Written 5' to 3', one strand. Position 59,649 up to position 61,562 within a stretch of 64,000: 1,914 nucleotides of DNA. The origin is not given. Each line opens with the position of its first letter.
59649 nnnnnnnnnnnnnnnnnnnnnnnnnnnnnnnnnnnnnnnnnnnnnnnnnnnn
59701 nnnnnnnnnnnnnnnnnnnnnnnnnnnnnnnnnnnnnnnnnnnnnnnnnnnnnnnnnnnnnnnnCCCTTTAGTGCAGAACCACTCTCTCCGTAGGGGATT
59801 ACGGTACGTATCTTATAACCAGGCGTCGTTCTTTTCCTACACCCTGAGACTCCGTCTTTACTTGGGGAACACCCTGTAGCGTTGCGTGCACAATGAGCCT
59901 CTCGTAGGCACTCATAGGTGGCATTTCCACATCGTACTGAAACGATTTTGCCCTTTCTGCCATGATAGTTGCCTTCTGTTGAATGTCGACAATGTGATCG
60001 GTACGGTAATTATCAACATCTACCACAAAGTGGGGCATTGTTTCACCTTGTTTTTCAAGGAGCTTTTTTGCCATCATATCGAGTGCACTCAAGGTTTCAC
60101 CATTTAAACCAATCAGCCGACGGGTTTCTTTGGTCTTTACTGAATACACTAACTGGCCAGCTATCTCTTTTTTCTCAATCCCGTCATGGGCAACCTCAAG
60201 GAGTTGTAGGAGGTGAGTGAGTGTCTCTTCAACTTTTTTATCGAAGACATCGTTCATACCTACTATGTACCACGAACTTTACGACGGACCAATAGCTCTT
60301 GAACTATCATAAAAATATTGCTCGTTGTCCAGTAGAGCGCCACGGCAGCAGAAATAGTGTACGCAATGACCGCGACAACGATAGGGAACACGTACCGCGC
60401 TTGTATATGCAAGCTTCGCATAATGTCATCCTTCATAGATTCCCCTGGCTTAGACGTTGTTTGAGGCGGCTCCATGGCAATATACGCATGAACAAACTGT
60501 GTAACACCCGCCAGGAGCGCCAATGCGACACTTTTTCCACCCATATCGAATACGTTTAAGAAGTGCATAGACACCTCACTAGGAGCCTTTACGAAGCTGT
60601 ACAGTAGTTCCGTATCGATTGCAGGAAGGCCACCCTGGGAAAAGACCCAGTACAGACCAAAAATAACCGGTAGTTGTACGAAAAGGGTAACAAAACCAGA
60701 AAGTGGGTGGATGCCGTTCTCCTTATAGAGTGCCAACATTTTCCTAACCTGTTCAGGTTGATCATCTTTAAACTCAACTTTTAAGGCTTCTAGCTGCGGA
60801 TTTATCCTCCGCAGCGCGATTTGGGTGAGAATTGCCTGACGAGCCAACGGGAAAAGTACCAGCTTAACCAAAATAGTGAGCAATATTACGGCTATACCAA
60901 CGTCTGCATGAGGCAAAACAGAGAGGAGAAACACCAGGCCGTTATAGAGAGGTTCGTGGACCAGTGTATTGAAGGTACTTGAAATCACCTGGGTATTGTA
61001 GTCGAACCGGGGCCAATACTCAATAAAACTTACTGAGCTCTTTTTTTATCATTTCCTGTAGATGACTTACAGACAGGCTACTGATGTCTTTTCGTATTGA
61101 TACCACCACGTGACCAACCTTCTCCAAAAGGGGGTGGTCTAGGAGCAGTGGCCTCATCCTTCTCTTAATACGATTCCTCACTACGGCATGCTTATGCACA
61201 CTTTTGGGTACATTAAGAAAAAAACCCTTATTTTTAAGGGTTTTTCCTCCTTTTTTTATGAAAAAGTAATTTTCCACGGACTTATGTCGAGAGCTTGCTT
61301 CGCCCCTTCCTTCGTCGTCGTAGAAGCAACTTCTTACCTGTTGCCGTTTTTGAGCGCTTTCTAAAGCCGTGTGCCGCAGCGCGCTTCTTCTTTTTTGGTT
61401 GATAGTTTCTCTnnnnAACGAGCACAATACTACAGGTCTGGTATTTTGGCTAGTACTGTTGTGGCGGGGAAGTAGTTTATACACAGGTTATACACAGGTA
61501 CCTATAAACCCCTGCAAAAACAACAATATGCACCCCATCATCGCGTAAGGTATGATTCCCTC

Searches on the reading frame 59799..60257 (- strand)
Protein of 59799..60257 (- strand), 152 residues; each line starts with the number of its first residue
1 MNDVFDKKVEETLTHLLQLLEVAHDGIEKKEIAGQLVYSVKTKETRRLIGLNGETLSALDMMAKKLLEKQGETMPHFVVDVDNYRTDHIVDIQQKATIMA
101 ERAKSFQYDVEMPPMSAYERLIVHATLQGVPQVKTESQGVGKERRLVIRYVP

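Call 7: search_protein_families(library=pfam, proteins=[window:59799-60257:-], max_evalue=0.1)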
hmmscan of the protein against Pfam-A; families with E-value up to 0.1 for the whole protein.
window:59799-60257:- (152 aa): 4 families
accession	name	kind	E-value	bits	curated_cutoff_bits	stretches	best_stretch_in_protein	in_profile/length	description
PF01424.28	R3H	-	7e-15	55.3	26.8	1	93-149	4-59/60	R3H domain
PF13083.13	KH_KhpA-B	-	0.0072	16.7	32.1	1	29-73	24-68/73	KhpA/KhpB, KH domain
PF07650.23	KH_2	-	0.0092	16.2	22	1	23-69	11-60/78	KH domain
PF21800.4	KH_KRR1_2nd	-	0.018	15.5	27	1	42-74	19-51/91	KRR1 small subunit processome component, second KH domain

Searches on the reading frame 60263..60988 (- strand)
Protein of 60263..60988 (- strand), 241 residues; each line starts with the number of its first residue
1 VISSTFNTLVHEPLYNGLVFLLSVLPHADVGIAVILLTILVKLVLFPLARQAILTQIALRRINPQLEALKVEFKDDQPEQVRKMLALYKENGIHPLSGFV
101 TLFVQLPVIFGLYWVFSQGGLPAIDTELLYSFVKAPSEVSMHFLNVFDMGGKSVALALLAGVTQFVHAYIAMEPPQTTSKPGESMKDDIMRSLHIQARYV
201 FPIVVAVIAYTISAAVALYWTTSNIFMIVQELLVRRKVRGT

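Call 7: search_protein_families(library=pfam, proteins=[window:60263-60988:-], max_evalue=0.1)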
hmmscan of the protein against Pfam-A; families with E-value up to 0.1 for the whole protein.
window:60263-60988:- (241 aa): 1 family
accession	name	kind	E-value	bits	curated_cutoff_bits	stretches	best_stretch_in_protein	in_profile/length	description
PF02096.25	60KD_IMP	-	4.2e-39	134.6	35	1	31-236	2-163/163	60Kd inner membrane protein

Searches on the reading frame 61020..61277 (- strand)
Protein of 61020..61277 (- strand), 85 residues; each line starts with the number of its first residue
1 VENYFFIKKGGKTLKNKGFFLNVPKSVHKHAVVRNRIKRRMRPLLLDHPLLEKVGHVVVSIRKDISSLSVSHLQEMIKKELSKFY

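Call 7: search_protein_families(library=pfam, proteins=[window:61023-61277:-], max_evalue=0.1)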
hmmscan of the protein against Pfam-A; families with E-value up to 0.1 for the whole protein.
seq(85 aa): 2 families
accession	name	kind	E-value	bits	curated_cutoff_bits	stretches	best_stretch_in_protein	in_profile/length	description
PF00825.24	Ribonuclease_P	-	3.7e-09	37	22.3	1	19-83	43-107/109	Ribonuclease P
PF06698.16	DUF1192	-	0.059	13.9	25.5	1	59-78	11-30/58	Protein of unknown function (DUF1192)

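Call 8: search_protein_families(library=ncbifam, proteins=[window:61023-61277:-], max_evalue=0.1)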
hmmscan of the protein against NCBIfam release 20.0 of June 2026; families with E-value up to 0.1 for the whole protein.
seq(85 aa): 5 families
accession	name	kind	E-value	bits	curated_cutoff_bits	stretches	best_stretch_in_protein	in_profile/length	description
TIGR00188.1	rnpA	equivalog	6.3e-08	32.8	38.35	1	19-83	43-106/111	ribonuclease P protein component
NF002515.0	PRK01903.3-2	subfamily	0.007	16.8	175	1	23-57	4-34/85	ribonuclease P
NF002509.0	PRK01903.1-4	equivalog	0.04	14.8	175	1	19-45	30-56/107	ribonuclease P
NF002507.0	PRK01903.1-1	equivalog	0.058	13.6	225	1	21-43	63-85/150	ribonuclease P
NF004871.0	PRK06228.1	equivalog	0.092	12.6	135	1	47-82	67-103/133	F0F1 ATP synthase subunit epsilon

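Call 40: search_protein_representatives(protein=window:61020-61277:-)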
Query: 85 residues. Proteins with E-value up to 0.001 (for the whole library): 8; up to 1e-10: 2; up to 1e-30: 1. The best 8 are listed.
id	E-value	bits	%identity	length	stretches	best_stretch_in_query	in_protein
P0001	6.2e-48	176.3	100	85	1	1-85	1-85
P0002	1.2e-27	111.8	67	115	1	2-85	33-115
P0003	2.5e-09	53.6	42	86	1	1-79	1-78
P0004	7.0e-08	49.0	45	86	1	1-82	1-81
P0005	3.0e-05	40.6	47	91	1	21-78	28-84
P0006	6.5e-05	39.5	46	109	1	21-77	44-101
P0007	2.3e-04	37.7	40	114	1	14-81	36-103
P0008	3.8e-04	37.1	41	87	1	1-77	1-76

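Call 41: find_encoding_contigs(protein=window:61020-61277:-, flank=2500, max_places=10)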
Protein window:61020-61277:- (85 aa): no gene with exactly this product is on record in the collection.

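Call 51: search_solved_structures(query=window:61023-61277:-, max_evalue=1, show_alignments=3)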
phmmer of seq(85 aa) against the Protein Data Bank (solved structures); distinct sequences matched with E-value up to 1: 2.
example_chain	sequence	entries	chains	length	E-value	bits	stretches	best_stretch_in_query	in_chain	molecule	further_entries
1a6f_A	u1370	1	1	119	0.071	17.1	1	21-75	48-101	RIBONUCLEASE P PROTEIN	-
4jg4_A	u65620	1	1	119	0.11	16.5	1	21-74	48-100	Ribonuclease P protein component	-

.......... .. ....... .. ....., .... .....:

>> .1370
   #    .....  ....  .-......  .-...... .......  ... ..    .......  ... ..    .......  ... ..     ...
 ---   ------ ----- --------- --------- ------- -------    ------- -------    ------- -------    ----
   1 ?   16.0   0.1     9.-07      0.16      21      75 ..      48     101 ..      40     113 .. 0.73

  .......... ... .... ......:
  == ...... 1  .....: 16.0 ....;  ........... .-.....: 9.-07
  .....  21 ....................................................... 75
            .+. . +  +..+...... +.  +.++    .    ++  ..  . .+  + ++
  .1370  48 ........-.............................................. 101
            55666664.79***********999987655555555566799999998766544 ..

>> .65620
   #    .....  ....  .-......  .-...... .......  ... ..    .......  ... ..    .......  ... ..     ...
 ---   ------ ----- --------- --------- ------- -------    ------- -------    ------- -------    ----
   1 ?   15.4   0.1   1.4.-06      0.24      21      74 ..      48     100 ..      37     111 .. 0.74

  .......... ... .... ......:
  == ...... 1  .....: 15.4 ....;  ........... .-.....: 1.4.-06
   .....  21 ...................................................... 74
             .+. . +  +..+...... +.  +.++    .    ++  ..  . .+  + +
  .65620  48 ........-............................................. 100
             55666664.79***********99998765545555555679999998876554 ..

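Call 56: predict_structure(alignment_id=A1)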
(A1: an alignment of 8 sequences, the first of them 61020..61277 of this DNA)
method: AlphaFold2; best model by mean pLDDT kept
length: 85 residues; sequences in the alignment: 8
mean_pLDDT: 88.6   pTM: 0.75
mean pLDDT of the five models: 88.6, 88.0, 86.3, 86.1, 84.9
residues with pLDDT >= 90: 55; 70-90: 23; 50-70: 7; < 50: 0
segments of 3 or more residues with pLDDT < 50: none
pLDDT, mean of each block of 10 residues (from residue 1): 84 75 95 95 90 88 92 92 84
secondary structure, 60 per line:
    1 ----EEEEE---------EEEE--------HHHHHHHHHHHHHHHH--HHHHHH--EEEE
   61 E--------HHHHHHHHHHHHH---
elements in order: E5-9 E19-22 H31-46 H49-54 E57-61 H70-82

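Call 58: fold_search(model_id=the predicted structure, library=pdb)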
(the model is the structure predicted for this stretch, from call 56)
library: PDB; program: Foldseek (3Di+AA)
matches with E <= 10: 174; with E <= 0.001: 0
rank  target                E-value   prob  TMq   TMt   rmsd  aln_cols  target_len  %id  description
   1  4jg4                  5.6e-02  0.99  0.66  0.51   4.3        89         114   22  Ligand concentration regulates the pathways of coupled protein folding and binding (released 2014-01-22)
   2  6ov1_B                7.8e-02  0.97  0.53  0.38   3.2        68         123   22  Structure of Staphylococcus aureus RNase P protein mutant with defective mRNA degradation activity (released 2020-12-02)
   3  1d6t_MODEL_1_A        8.9e-02  0.89  0.49  0.38   3.5        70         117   21  RNASE P PROTEIN FROM STAPHYLOCOCCUS AUREUS (released 2000-10-18)
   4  1a6f                  9.5e-02  0.97  0.66  0.51   4.4        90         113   23  RNASE P PROTEIN FROM BACILLUS SUBTILIS (released 1999-03-23)
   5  2ljp_MODEL_1_A        1.0e-01  0.84  0.49  0.38   4.8        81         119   26  Backbone 1H, 13C, and 15N Chemical Shift Assignments for E.coli Ribonuclease P protein (released 2011-12-07)
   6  6d1r                  1.6e-01  0.92  0.53  0.43   3.1        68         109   22  Structure of Staphylococcus aureus RNase P protein at 2.0 angstrom (released 2018-09-26)
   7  6ov1_A                1.9e-01  0.92  0.53  0.40   3.2        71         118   22  Structure of Staphylococcus aureus RNase P protein mutant with defective mRNA degradation activity (released 2020-12-02)
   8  7uo0_A                4.1e-01  0.77  0.60  0.48   3.8        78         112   26  E.coli RNaseP Holoenzyme with Mg2+ (released 2022-09-28)
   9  8rzf                  4.7e-01  0.82  0.58  0.14   2.9        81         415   14  RNase W from Sulfolobus acidocaldarius (released 2024-11-06)
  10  6cqc_A                5.1e-01  0.80  0.67  0.54   3.9        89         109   21  RNase P protein from Thermotoga maritima in complex with 1-(4-Fluorophenyl)-2-thiourea (released 2019-03-20)
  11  8rza_A                7.1e-01  0.14  0.36  0.10   6.2        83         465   16  Ribonuclease W (released 2024-11-06)
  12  7qca_SQ0              7.1e-01  0.06  0.23  0.20  13.1       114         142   15  Spraguea lophii ribosome (released 2022-11-30)
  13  1nz0_C                7.6e-01  0.47  0.57  0.47   4.8        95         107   19  RNASE P PROTEIN FROM THERMOTOGA MARITIMA (released 2003-06-24)
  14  7n2c_EF               7.6e-01  0.23  0.46  0.08   6.4        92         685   14  Elongating 70S ribosome complex in a fusidic acid-stalled intermediate state of translocation bound to EF-G(GDP) (INT (released 2021-07-14)
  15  7pjv_x                8.1e-01  0.21  0.45  0.08   5.4        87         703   14  Structure of the 70S-EF-G-GDP-Pi ribosome complex with tRNAs in hybrid state 1 (H1-EF-G-GDP-Pi) (released 2021-10-20)
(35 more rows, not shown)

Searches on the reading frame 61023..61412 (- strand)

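Call 7: search_protein_families(library=pfam, proteins=[window:61023-61412:-], max_evalue=0.1)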
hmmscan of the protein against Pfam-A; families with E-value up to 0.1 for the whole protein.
seq(130 aa): 2 families
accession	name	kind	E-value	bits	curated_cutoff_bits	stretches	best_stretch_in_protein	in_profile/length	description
PF00825.24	Ribonuclease_P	-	5.9e-09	36.4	22.3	1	48-128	25-107/109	Ribonuclease P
PF06698.16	DUF1192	-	0.092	13.3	25.5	0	104-123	11-30/58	Protein of unknown function (DUF1192)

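Call 8: search_protein_families(library=ncbifam, proteins=[window:61023-61412:-], max_evalue=0.1)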
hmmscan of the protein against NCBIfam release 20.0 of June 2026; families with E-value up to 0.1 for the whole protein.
seq(130 aa): 4 families
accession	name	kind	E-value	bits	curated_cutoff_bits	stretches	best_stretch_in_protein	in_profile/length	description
TIGR00188.1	rnpA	equivalog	1.1e-07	32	38.35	1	61-128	40-106/111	ribonuclease P protein component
NF002515.0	PRK01903.3-2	subfamily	0.0063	16.9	175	1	68-102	4-34/85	ribonuclease P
NF002507.0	PRK01903.1-1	equivalog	0.084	13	225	0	66-88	63-85/150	ribonuclease P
NF002509.0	PRK01903.1-4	equivalog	0.091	13.6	175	1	64-90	30-56/107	ribonuclease P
